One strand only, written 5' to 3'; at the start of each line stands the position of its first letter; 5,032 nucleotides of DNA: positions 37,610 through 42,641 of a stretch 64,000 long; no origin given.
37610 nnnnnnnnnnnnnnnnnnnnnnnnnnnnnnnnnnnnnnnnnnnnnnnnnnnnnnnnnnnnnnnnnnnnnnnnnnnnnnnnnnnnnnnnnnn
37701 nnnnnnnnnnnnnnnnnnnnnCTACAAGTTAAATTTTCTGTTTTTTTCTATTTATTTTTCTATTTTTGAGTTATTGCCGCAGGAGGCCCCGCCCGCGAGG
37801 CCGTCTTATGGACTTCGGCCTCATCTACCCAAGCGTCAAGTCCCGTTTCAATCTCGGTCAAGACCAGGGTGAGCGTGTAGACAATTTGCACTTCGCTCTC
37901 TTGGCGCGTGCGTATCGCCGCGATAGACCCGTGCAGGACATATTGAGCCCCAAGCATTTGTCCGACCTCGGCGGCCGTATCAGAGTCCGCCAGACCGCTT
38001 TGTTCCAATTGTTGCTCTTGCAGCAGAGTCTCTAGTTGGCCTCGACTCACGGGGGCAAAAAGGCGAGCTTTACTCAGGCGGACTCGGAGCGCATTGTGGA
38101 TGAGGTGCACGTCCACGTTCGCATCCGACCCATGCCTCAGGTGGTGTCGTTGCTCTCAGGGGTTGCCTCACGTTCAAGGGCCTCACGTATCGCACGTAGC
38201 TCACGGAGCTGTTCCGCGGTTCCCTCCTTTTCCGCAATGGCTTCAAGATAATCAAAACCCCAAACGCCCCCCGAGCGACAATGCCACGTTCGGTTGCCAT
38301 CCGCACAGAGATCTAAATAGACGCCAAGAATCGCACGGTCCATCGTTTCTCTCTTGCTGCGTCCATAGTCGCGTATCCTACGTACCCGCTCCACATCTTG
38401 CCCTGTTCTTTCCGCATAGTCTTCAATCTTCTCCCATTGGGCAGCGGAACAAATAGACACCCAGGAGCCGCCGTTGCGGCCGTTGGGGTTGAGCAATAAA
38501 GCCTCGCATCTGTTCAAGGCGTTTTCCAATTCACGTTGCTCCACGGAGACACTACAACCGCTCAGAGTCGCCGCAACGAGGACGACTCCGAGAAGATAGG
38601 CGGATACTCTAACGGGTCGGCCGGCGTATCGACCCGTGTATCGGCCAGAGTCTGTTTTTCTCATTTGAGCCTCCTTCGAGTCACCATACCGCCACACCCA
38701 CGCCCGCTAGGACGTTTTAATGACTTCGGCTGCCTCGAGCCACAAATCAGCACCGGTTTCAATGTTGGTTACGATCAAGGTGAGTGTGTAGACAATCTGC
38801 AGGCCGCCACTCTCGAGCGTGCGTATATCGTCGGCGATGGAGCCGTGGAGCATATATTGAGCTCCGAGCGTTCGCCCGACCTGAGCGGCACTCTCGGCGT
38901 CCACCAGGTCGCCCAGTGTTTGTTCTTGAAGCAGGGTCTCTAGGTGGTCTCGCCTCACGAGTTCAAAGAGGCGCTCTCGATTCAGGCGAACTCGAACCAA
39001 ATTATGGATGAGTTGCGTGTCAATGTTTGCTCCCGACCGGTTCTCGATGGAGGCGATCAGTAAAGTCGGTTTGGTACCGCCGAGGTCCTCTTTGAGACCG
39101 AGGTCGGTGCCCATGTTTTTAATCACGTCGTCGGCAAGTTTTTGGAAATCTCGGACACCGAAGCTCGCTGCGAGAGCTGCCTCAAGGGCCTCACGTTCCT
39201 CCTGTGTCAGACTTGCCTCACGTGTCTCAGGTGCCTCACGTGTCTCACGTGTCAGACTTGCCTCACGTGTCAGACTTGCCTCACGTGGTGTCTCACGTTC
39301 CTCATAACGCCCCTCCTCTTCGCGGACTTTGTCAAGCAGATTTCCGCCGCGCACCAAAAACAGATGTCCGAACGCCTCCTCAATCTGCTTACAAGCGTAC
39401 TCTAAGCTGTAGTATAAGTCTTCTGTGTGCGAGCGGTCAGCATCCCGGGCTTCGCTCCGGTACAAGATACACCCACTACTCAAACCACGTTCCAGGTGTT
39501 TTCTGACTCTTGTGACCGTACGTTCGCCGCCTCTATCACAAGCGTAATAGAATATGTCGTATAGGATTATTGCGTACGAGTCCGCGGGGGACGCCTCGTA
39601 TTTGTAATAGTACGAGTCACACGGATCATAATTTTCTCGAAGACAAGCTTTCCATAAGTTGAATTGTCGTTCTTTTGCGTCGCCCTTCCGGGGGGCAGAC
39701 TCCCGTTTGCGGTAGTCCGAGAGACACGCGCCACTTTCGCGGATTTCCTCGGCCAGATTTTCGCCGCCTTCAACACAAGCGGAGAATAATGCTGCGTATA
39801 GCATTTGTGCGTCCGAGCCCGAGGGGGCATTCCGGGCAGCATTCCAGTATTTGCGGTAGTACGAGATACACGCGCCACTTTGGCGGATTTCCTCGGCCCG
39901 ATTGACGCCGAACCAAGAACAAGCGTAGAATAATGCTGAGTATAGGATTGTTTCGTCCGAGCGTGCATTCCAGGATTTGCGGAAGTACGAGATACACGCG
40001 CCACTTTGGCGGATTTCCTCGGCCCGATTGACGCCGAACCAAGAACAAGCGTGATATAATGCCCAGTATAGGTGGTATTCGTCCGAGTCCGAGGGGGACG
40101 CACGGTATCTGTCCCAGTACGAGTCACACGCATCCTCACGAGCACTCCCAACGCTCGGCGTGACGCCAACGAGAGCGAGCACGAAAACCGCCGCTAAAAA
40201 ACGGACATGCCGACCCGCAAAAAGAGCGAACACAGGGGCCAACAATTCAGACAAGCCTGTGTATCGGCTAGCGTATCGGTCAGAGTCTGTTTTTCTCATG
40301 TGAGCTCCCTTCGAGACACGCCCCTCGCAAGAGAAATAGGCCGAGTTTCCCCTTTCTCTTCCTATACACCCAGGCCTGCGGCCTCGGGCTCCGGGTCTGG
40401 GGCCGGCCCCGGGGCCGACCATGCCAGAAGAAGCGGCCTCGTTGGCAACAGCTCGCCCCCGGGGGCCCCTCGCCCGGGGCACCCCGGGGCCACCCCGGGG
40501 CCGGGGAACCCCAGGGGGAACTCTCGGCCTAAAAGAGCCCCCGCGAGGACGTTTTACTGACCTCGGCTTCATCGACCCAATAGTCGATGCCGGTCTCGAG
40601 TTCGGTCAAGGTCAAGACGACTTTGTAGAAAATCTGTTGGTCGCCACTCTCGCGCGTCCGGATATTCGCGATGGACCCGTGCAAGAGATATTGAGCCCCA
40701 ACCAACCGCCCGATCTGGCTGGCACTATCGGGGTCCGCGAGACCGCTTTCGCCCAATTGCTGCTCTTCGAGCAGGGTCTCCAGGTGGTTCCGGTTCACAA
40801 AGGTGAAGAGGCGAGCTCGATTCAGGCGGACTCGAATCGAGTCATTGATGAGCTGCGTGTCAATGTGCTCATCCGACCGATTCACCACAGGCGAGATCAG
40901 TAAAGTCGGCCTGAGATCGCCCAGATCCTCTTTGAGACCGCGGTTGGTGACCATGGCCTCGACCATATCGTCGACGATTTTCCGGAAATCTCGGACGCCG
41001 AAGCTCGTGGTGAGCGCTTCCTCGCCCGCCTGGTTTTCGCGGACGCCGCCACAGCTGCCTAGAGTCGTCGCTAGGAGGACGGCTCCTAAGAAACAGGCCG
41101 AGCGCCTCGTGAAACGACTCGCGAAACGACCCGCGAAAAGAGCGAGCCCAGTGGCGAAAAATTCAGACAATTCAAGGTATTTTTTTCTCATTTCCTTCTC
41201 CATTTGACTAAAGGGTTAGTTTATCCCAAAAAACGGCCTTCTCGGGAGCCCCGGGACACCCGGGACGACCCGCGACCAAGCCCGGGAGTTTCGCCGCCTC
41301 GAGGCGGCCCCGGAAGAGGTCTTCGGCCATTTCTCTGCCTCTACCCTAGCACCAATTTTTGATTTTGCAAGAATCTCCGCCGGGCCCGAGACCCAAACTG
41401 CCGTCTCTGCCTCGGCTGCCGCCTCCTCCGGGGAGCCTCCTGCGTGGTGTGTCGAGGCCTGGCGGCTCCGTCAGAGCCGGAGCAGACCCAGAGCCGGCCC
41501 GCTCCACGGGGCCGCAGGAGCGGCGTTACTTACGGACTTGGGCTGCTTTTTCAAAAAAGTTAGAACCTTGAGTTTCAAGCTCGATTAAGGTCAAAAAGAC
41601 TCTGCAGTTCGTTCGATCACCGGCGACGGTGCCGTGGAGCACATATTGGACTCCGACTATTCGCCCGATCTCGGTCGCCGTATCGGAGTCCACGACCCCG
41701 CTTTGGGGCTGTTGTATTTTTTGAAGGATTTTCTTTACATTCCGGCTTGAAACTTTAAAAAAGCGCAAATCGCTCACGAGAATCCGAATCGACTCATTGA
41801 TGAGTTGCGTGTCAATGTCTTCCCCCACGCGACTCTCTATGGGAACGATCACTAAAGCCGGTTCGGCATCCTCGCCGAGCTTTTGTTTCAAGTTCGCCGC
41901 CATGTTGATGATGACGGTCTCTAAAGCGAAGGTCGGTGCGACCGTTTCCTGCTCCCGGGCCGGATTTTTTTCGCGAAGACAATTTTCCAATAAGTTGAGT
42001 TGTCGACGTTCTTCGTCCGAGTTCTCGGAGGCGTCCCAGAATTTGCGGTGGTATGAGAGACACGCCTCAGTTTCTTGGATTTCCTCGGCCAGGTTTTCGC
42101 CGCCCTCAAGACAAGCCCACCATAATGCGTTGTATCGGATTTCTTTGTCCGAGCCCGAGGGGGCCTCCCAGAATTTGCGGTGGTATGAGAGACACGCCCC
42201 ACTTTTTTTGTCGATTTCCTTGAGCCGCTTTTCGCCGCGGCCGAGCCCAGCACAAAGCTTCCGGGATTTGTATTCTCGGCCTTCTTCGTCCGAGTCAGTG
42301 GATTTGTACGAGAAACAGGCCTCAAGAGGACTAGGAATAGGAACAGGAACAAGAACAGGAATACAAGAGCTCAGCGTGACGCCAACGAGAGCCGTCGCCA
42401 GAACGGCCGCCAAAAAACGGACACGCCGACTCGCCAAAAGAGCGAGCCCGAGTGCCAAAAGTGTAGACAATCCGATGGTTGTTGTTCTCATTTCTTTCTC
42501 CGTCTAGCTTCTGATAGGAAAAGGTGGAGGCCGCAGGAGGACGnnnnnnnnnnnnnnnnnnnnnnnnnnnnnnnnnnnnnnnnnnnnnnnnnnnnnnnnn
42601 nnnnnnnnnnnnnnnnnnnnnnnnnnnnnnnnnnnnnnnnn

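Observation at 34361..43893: Tandem array of eight LpoB/FlgO-fold paralogs with exchangeable central cassettes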

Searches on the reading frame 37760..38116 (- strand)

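Call 3: search_protein_families(library=pfam, proteins=[window:37760-38116:-], max_evalue=1)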
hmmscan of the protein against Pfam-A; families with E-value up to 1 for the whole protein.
window:37760-38116:- (118 aa): 3 families
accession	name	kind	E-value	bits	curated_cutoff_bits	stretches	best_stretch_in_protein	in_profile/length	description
PF13036.11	LpoB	-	2.1e-19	70.3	22.3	1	2-102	46-147/147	Peptidoglycan-synthase activator LpoB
PF03783.19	CsgG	-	1.5e-11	44.5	20.8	1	8-71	42-104/210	Curli production assembly/transport component CsgG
PF16539.10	FlgT_M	-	0.0025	18.4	31.2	1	30-75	60-107/158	Flagellar assembly protein T, middle domain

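Call 4: search_protein_families(library=ncbifam, proteins=[window:37760-38116:-], max_evalue=1)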
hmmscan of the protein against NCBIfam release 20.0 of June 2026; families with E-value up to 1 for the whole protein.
window:37760-38116:- (118 aa): 2 families
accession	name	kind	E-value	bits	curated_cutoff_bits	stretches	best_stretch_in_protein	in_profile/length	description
TIGR02722.1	lp_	equivalog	5.1e-18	65.7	110.55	1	2-104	86-189/189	penicillin-binding protein activator LpoB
TIGR04510.1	mod_pep_cyc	subfamily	0.0015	17.1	400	1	6-80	265-339/814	putative peptide modification system cyclase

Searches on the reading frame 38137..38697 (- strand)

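Call 3: search_protein_families(library=pfam, proteins=[window:38137-38697:-], max_evalue=1)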
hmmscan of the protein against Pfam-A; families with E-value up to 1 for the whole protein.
window:38137-38697:- (186 aa): 1 family
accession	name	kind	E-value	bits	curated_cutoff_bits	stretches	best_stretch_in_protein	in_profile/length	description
PF10589.14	NADH_4Fe-4S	-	0.0071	16.6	23.5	1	139-176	20-57/85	NADH-ubiquinone oxidoreductase-F iron-sulfur binding region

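Call 4: search_protein_families(library=ncbifam, proteins=[window:38137-38697:-], max_evalue=1)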
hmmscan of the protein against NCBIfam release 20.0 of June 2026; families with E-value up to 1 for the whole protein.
window:38137-38697:- (186 aa): 1 family
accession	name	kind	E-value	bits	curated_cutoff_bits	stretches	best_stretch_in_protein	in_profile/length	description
TIGR04359.1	TrbK_RP4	equivalog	0.11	12.5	23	1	34-51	2-19/67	entry exclusion lipoprotein TrbK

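Call 79: search_protein_families(library=padloc, proteins=[window:38137-38697:-], max_evalue=0.01)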
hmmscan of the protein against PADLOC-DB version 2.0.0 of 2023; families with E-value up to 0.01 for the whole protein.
window:38137-38697:- (186 aa): 0 families

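Call 80: search_protein_families(library=phrogs, proteins=[window:38137-38697:-], max_evalue=0.01)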
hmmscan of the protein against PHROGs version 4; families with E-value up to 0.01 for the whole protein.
window:38137-38697:- (186 aa): 0 families

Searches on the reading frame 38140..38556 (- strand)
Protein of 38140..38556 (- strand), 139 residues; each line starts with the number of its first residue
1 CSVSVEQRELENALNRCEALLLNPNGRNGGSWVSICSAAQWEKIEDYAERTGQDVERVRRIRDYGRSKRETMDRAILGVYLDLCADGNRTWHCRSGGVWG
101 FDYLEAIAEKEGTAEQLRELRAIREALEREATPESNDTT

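Call 83: search_protein_families(library=pfam, proteins=[window:38140-38556:-], max_evalue=10)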
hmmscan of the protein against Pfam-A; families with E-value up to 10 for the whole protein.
seq(139 aa): 1 family
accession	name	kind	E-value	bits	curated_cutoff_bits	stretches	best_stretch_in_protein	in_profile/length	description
PF10589.14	NADH_4Fe-4S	-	0.004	17.5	23.5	1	92-129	20-57/85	NADH-ubiquinone oxidoreductase-F iron-sulfur binding region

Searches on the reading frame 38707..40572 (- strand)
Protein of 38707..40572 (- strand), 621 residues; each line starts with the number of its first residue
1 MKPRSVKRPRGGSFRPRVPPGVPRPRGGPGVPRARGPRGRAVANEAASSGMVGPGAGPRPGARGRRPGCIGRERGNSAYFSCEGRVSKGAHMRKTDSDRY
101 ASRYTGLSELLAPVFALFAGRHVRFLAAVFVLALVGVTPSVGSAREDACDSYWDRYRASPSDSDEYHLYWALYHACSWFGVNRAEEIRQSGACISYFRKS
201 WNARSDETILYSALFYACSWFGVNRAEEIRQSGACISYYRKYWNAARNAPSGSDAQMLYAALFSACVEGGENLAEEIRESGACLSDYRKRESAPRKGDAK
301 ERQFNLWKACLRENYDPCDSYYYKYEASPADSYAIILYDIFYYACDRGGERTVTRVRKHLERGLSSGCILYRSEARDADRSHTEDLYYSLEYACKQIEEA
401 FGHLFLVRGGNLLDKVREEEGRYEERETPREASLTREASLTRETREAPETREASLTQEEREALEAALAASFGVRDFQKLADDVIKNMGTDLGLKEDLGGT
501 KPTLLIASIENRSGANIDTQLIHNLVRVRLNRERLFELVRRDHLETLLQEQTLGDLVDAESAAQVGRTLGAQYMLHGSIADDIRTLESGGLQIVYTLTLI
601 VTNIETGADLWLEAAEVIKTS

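Call 3: search_protein_families(library=pfam, proteins=[window:38707-40572:-], max_evalue=1)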
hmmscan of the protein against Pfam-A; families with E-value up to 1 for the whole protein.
window:38707-40572:- (621 aa): 2 families
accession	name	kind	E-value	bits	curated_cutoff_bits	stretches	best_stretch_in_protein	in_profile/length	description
PF13036.11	LpoB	-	1.2e-18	67.8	22.3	1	475-616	1-146/147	Peptidoglycan-synthase activator LpoB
PF03783.19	CsgG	-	2.6e-06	27.3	20.8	1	525-580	43-99/210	Curli production assembly/transport component CsgG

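Call 4: search_protein_families(library=ncbifam, proteins=[window:38707-40572:-], max_evalue=1)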
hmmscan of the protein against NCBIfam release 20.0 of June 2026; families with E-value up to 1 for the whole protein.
window:38707-40572:- (621 aa): 1 family
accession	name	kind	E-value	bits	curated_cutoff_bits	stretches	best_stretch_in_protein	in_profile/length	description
TIGR02722.1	lp_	equivalog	3.9e-20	72.6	110.55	1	453-617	22-187/189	penicillin-binding protein activator LpoB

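Call 79: search_protein_families(library=padloc, proteins=[window:38707-40299:-], max_evalue=0.01)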
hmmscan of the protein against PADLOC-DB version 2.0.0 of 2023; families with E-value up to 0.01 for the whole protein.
window:38707-40299:- (530 aa): 0 families

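Call 80: search_protein_families(library=phrogs, proteins=[window:38707-40299:-], max_evalue=0.01)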
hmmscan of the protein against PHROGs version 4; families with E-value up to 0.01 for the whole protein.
window:38707-40299:- (530 aa): 0 families

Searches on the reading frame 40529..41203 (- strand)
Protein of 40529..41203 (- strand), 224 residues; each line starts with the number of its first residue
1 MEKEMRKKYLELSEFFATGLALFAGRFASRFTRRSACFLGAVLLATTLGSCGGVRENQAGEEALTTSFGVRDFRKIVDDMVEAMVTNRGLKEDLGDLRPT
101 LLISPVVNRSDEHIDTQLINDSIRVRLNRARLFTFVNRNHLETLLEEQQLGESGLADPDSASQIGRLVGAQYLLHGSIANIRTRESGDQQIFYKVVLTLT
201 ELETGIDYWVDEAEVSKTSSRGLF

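Call 3: search_protein_families(library=pfam, proteins=[window:40529-41203:-], max_evalue=1)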
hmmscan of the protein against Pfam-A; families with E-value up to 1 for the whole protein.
window:40529-41203:- (224 aa): 3 families
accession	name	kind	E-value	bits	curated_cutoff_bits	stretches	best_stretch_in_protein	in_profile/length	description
PF13036.11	LpoB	-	1.5e-31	109.7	22.3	1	73-215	2-147/147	Peptidoglycan-synthase activator LpoB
PF03783.19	CsgG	-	5.2e-11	42.7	20.8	1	120-180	41-100/210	Curli production assembly/transport component CsgG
PF16539.10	FlgT_M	-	0.0038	17.9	31.2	1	121-190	39-109/158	Flagellar assembly protein T, middle domain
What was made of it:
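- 40529..41191 (-): m6: leader with lipobox LGSC, no cassette, LpoB domain (40532-41011). It is the only member that passes the NCBIfam LpoB equivalog cutoff. PF13036 at 109.7 bits (call 3).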

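Call 4: search_protein_families(library=ncbifam, proteins=[window:40529-41203:-], max_evalue=1)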
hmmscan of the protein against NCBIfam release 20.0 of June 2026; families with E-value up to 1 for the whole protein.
window:40529-41203:- (224 aa): 2 families
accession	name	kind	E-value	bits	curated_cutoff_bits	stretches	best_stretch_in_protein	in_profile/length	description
TIGR02722.1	lp_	equivalog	1.1e-32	113.6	110.55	1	41-217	7-189/189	penicillin-binding protein activator LpoB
NF058595.1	invert_tail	domain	0.04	14.3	37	1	16-60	32-81/113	lipo-invert putative C-terminal anchoring domain-containing protein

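Call 17: list_cluster_members(proteins=[P0001, P0003, window:40529-41203:-, window:32942-34198:-, window:35874-36467:-, window:25198-27513:+])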
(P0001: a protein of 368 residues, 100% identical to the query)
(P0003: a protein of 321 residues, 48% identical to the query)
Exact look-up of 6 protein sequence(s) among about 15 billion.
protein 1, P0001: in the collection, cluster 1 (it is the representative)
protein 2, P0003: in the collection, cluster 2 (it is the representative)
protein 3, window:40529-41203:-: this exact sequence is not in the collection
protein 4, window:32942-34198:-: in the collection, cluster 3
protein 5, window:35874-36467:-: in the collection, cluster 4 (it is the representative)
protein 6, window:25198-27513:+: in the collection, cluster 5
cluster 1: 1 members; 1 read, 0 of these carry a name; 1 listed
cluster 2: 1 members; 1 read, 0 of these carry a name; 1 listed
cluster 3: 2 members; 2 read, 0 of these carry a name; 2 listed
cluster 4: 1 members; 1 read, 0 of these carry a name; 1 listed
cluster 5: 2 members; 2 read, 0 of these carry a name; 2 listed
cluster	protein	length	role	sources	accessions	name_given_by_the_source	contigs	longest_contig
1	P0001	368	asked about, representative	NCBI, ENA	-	-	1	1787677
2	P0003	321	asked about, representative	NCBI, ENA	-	-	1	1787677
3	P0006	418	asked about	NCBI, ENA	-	-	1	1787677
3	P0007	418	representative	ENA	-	-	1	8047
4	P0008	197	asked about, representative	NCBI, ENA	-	-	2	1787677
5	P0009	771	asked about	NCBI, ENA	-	-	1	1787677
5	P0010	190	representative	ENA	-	-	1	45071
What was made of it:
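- Tried and rejected: Cluster look-up gave no names (call 17).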

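Call 58: search_solved_structures(query=window:40529-41203:-, max_evalue=0.01, show_alignments=2)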
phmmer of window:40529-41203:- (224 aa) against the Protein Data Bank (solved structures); distinct sequences matched with E-value up to 0.01: 1.
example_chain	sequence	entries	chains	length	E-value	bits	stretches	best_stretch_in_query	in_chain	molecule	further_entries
4q6l_A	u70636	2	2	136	0.0061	19.5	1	96-179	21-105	Penicillin-binding protein activator LpoB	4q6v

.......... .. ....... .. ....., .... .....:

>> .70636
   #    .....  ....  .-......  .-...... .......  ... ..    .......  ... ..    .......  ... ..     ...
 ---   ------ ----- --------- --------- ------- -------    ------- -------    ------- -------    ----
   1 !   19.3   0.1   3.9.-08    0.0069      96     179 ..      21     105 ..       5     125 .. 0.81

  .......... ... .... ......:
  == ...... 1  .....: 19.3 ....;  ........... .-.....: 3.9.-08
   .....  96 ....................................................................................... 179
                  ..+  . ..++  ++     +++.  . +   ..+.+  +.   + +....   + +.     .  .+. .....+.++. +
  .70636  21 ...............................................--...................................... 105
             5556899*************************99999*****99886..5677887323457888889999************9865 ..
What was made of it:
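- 40529..41191 (-): TIGR02722 at 113.6 against a cutoff of 110.55 (call 4). phmmer against PDB LpoB 4q6l, E = 0.006 (call 58).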

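Call 79: search_protein_families(library=padloc, proteins=[window:40529-41203:-], max_evalue=0.01)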
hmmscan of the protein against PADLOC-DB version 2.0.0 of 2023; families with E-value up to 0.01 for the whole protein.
window:40529-41203:- (224 aa): 0 families

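Call 80: search_protein_families(library=phrogs, proteins=[window:40529-41203:-], max_evalue=0.01)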
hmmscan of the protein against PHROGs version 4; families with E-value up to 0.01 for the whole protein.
window:40529-41203:- (224 aa): 0 families

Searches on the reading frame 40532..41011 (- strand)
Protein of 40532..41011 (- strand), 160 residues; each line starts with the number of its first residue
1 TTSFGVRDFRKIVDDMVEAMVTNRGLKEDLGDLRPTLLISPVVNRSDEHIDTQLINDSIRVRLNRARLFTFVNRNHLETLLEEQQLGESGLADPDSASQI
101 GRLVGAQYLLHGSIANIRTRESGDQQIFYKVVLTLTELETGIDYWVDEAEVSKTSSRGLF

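Call 32: find_related_loci(query=A2, collection=genome_contigs, flank=10000)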
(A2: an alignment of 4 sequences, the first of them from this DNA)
Query A2 (160 aa) in genome_contigs; peptide patterns used: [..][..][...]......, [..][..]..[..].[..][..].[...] (x = any residue, [..] = any of these).
18 stretches matched a pattern, but none encodes a relative of the query by tblastn (E <= 1e-3).

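Call 34: find_related_loci(query=A2, collection=metagenome_contigs, flank=10000)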
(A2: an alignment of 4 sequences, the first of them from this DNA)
Query A2 (160 aa) in metagenome_contigs; peptide patterns used: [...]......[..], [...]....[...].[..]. (x = any residue, [..] = any of these).
450 stretches matched a pattern; 221 encode a relative of the query (tblastn E <= 1e-3); the best 80 are kept; 80 distinct loci.
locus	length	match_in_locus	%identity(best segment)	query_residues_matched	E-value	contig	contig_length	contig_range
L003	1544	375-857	34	1-160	6e-32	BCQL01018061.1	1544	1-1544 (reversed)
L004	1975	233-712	34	1-160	9e-32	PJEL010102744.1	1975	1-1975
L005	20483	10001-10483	34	1-160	4e-31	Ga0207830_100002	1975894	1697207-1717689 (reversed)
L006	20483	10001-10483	34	1-160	4e-31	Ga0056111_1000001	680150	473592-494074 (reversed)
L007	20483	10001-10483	34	1-160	4e-31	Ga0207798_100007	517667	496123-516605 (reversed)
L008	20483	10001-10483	34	1-160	4e-31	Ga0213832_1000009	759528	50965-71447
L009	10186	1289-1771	34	1-160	8e-31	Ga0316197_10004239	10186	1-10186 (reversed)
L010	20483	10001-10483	34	1-160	8e-31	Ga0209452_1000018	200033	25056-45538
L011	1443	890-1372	34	1-160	2e-31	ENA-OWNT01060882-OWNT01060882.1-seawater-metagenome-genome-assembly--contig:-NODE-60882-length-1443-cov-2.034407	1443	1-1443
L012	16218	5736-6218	34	1-160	1e-30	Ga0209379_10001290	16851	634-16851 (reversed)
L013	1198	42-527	34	1-160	2e-31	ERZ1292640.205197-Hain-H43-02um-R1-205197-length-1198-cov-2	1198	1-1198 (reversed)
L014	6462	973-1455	34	1-160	7e-31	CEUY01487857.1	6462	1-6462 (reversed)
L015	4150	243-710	35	3-157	1e-30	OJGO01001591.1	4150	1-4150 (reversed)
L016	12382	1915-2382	35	3-157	2e-30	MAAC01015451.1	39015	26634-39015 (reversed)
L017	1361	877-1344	36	3-157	5e-31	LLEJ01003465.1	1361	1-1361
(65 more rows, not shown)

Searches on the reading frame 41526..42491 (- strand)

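Call 3: search_protein_families(library=pfam, proteins=[window:41526-42491:-], max_evalue=1)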
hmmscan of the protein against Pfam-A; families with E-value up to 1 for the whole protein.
window:41526-42491:- (321 aa): 1 family
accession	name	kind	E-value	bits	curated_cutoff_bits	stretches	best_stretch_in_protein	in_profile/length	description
PF13036.11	LpoB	-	6.7e-09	36.2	22.3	1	203-307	21-136/147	Peptidoglycan-synthase activator LpoB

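Call 4: search_protein_families(library=ncbifam, proteins=[window:41526-42491:-], max_evalue=1)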
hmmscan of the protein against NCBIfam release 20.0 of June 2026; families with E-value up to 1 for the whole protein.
window:41526-42491:- (321 aa): 3 families
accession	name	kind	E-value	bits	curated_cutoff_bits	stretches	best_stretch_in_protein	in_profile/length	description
TIGR02722.1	lp_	equivalog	2.4e-09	37.5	110.55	1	203-295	62-156/189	penicillin-binding protein activator LpoB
NF009688.0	PRK13209.1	subfamily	0.017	14.1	317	1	140-171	73-104/286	L-ribulose-5-phosphate 3-epimerase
TIGR04510.1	mod_pep_cyc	subfamily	0.026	13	400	1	231-308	265-343/814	putative peptide modification system cyclase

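Call 79: search_protein_families(library=padloc, proteins=[window:41526-42491:-], max_evalue=0.01)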
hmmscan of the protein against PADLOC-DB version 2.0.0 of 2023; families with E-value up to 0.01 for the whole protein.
window:41526-42491:- (321 aa): 0 families

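Call 80: search_protein_families(library=phrogs, proteins=[window:41526-42491:-], max_evalue=0.01)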
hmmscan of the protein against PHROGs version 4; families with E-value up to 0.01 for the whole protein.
window:41526-42491:- (321 aa): 0 families
